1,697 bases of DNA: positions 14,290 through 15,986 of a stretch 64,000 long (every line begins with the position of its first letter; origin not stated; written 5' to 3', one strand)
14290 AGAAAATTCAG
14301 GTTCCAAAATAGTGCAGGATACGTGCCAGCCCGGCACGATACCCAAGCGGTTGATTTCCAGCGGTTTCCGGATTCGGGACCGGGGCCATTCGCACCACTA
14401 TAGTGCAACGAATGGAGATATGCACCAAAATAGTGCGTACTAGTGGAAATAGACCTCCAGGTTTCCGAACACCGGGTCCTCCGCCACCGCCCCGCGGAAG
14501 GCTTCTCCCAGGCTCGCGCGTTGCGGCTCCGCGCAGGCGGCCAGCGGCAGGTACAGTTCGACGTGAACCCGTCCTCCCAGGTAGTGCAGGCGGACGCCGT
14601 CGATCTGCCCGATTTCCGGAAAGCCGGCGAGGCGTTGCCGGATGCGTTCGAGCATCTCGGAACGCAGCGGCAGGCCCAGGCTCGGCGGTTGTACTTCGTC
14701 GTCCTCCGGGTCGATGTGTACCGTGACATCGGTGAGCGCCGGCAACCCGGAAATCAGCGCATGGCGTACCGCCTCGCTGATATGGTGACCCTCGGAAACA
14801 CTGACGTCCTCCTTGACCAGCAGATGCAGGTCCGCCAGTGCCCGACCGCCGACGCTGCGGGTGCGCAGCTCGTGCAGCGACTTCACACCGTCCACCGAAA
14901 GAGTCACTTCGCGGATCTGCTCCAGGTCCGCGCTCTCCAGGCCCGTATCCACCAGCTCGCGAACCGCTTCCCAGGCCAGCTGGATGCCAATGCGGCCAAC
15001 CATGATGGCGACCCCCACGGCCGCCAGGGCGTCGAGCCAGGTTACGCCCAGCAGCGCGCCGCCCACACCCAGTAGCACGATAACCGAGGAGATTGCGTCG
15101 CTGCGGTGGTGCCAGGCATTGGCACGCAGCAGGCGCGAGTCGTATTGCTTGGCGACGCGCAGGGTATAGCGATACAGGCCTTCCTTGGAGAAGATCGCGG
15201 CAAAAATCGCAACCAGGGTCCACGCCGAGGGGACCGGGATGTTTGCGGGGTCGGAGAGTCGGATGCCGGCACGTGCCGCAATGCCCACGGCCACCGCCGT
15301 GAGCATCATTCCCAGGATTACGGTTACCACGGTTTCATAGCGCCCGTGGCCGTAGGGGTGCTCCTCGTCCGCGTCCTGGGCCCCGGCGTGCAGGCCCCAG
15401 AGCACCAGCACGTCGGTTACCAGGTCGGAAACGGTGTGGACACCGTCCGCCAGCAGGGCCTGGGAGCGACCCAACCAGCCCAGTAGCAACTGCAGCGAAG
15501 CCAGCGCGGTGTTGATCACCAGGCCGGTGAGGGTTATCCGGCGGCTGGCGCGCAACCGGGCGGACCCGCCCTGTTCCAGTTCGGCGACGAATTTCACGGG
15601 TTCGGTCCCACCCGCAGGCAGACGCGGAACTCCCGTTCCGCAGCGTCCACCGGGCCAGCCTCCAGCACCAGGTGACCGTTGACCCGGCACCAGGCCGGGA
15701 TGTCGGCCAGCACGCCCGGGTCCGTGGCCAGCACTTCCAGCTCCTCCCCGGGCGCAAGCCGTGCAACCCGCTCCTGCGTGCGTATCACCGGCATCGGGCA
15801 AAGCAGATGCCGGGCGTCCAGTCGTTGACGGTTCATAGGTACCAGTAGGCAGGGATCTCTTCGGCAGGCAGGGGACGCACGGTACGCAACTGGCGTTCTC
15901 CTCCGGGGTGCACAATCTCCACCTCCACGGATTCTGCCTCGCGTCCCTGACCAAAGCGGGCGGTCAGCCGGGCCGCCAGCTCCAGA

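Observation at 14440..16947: Translationally coupled operon: MnmA/ThiI-like PP-loop ATPase, TusA sulfur carrier and CDF metal transporter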

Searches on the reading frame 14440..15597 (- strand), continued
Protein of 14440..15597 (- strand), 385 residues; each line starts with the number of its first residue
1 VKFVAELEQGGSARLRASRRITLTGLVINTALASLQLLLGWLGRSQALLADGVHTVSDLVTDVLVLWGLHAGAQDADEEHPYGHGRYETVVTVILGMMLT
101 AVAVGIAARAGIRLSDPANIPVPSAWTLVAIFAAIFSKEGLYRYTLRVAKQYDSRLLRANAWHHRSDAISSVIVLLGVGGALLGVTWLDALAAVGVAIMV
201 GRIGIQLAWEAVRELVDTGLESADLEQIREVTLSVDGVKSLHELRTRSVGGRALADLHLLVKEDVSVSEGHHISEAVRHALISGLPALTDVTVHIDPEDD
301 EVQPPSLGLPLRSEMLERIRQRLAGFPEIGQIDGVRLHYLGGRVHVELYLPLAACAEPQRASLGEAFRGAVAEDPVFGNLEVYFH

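Call 67: predict_structure(alignment_id=A3)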
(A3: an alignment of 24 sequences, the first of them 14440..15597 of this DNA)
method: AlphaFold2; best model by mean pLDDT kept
length: 385 residues; sequences in the alignment: 24
mean_pLDDT: 80.3   pTM: 0.57
mean pLDDT of the five models: 80.3, 79.8, 79.1, 78.1, 77.2
residues with pLDDT >= 90: 126; 70-90: 177; 50-70: 56; < 50: 26
segments of 3 or more residues with pLDDT < 50: 1-10, 75-83, 297-302
pLDDT, mean of each block of 10 residues (from residue 1): 43 67 86 93 90 82 67 48 54 74 87 84 91 93 87 66 84 93 92 89 75 62 84 89 71 76 83 88 80 61 68 93 91 91 92 88 93 91 93
secondary structure, 60 per line:
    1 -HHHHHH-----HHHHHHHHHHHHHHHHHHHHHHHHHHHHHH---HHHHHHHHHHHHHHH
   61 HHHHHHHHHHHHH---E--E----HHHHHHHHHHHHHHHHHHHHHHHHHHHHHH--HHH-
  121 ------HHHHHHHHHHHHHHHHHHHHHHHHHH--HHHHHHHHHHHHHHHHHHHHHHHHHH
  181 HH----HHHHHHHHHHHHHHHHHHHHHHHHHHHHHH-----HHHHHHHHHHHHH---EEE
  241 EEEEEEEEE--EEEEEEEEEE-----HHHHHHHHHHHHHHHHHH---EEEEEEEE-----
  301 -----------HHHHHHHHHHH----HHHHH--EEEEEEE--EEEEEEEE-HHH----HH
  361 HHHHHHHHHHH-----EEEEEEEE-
elements in order: H2-7 H13-42 H46-73 H85-114 H127-152 H155-182 H187-216 H222-234 E238-249 E252-261 H267-284 E288-295 H312-322 H327-331 E334-340 E343-350 H359-371 E377-384

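Call 69: fold_search(model_id=the predicted structure, library=pdb)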
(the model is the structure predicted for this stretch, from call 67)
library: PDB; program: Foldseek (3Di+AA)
matches with E <= 10: 973; with E <= 0.001: 105
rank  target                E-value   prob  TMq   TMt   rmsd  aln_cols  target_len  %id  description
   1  5vrf_A                4.6e-14  1.00  0.58  0.77   4.8       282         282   23  CryoEM Structure of the Zinc Transporter YiiP from helical crystals (released 2018-03-14)
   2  8f6j_A                9.8e-14  1.00  0.58  0.76   4.4       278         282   23  Cryo-EM structure of a Zinc-loaded D287A mutant of the YiiP-Fab complex (released 2023-02-08)
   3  8f6e_A                2.1e-13  1.00  0.57  0.75   5.9       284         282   24  Cryo-EM structure of a Zinc-loaded wild-type YiiP-Fab complex (released 2023-02-08)
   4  8f6h_B                2.2e-13  1.00  0.59  0.81   4.2       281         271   23  Cryo-EM structure of a Zinc-loaded asymmetrical TMD D70A mutant of the YiiP-Fab complex (released 2023-02-08)
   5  8f6k_B                3.7e-13  1.00  0.49  0.64   7.8       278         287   24  Cryo-EM structure of a Zinc-loaded H263A/D287A mutant of the YiiP-Fab complex (released 2023-02-08)
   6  8f6h_A                1.2e-12  1.00  0.56  0.72   5.9       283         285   23  Cryo-EM structure of a Zinc-loaded asymmetrical TMD D70A mutant of the YiiP-Fab complex (released 2023-02-08)
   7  8j80_B                3.2e-12  1.00  0.50  0.64   6.5       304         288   19  Cryo-EM structure of hZnT7-Fab complex in zinc state 1, determined in heterogeneous conformations- one subunit in an i (released 2023-09-20)
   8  8j7w_B                5.4e-12  1.00  0.48  0.63   6.6       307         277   17  Cryo-EM structure of hZnT7-Fab complex in zinc state 2, determined in heterogeneous conformations- one subunit in an i (released 2023-09-20)
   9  8f6k_A                6.0e-12  1.00  0.49  0.67   9.6       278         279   23  Cryo-EM structure of a Zinc-loaded H263A/D287A mutant of the YiiP-Fab complex (released 2023-02-08)
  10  8f6f_A                8.1e-12  1.00  0.52  0.69   6.8       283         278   22  Cryo-EM structure of a Zinc-loaded D51A mutant of the YiiP-Fab complex (released 2023-02-08)
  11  8f6i_B                9.0e-12  1.00  0.57  0.76   5.9       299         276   23  Cryo-EM structure of a Zinc-loaded symmetrical D70A mutant of the YiiP-Fab complex (released 2023-02-08)
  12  8f6i_A                1.2e-11  1.00  0.50  0.67   7.6       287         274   23  Cryo-EM structure of a Zinc-loaded symmetrical D70A mutant of the YiiP-Fab complex (released 2023-02-08)
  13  3h90_A                1.8e-11  1.00  0.43  0.55   7.7       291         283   24  Structural basis for the autoregulation of the zinc transporter YiiP (released 2009-09-08)
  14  7kzx_A                2.5e-11  1.00  0.55  0.71   5.8       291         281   25  Cryo-EM structure of YiiP-Fab complex in Apo state (released 2021-01-06)
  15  3j1z_P                3.9e-11  1.00  0.48  0.60   8.1       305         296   23  Inward-Facing Conformation of the Zinc Transporter YiiP revealed by Cryo-electron Microscopy (released 2012-10-10)
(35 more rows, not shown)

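Call 73: search_solved_structures(query=window:14440-15597:-, max_evalue=1e-20, show_alignments=1)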
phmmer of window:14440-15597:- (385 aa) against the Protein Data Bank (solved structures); distinct sequences matched with E-value up to 1e-20: 7.
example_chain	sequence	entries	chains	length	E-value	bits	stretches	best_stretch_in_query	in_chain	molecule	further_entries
2qfi_A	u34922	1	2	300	1.5e-27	100.2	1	24-297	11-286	Ferrous-iron efflux pump fieF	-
3h90_A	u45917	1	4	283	5.4e-27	98.4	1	28-297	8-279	Ferrous-iron efflux pump fieF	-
3j1z_P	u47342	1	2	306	5.6e-22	81.9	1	30-299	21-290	Cation efflux family protein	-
5vrf_B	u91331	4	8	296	6.3e-22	81.7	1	30-299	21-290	Cadmium and zinc efflux pump FieF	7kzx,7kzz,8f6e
8f6j_B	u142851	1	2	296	3.2e-21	79.4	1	30-279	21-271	Cadmium and zinc efflux pump FieF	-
8f6f_A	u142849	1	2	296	8.1e-21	78.1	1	30-299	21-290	Cadmium and zinc efflux pump FieF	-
8f6h_A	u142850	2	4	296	9.2e-21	77.9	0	30-299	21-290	Cadmium and zinc efflux pump FieF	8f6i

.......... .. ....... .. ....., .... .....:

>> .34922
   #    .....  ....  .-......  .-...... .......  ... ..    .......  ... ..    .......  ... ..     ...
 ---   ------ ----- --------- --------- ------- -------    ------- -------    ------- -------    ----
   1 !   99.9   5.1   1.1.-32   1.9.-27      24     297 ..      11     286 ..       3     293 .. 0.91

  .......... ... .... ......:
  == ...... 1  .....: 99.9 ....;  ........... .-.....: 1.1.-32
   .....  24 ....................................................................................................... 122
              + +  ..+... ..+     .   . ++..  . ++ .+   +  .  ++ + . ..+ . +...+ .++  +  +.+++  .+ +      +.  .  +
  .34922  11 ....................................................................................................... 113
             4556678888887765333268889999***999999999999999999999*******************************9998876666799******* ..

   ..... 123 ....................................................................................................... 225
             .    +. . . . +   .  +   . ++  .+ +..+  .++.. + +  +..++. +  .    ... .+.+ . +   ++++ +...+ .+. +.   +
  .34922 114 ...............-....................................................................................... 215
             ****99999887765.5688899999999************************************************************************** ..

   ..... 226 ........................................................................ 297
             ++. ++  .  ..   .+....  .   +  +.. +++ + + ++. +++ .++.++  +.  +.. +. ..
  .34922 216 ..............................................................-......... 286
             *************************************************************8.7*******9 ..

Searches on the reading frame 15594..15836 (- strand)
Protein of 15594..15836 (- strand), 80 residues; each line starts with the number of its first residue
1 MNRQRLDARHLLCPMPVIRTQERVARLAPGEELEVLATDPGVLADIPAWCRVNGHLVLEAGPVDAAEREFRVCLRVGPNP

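Call 3: search_protein_families(library=pfam, proteins=[window:15594-15836:-], max_evalue=0.01)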
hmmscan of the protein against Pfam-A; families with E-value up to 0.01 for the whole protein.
window:15594-15836:- (80 aa): 1 family
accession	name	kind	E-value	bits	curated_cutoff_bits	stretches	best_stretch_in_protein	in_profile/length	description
PF01206.22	TusA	-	1.9e-19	69.7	28.6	1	5-62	2-59/70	Sulfurtransferase TusA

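Call 4: search_protein_families(library=ncbifam, proteins=[window:15594-15836:-], max_evalue=0.01)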
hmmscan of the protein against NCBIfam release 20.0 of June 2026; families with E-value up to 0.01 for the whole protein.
window:15594-15836:- (80 aa): 4 families
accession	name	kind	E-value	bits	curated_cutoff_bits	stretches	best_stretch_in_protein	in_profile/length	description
NF001423.0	PRK00299.1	equivalog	8.5e-12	44.7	78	1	4-60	10-66/82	sulfurtransferase TusA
NF008242.0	PRK11018.1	equivalog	5.9e-08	32.3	79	1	4-60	9-65/78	sulfurtransferase-like selenium metabolism protein YedF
NF041048.1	TusA_like_YeeD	exception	4.5e-05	23.1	147.5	1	5-60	3-58/72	thiosulfate utilization sulfurtransferase TsuB/YeeD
TIGR03527.1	selenium_YedF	equivalog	0.00041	20.2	110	1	6-38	1-33/194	sulfurtransferase-like selenium metabolism protein YedF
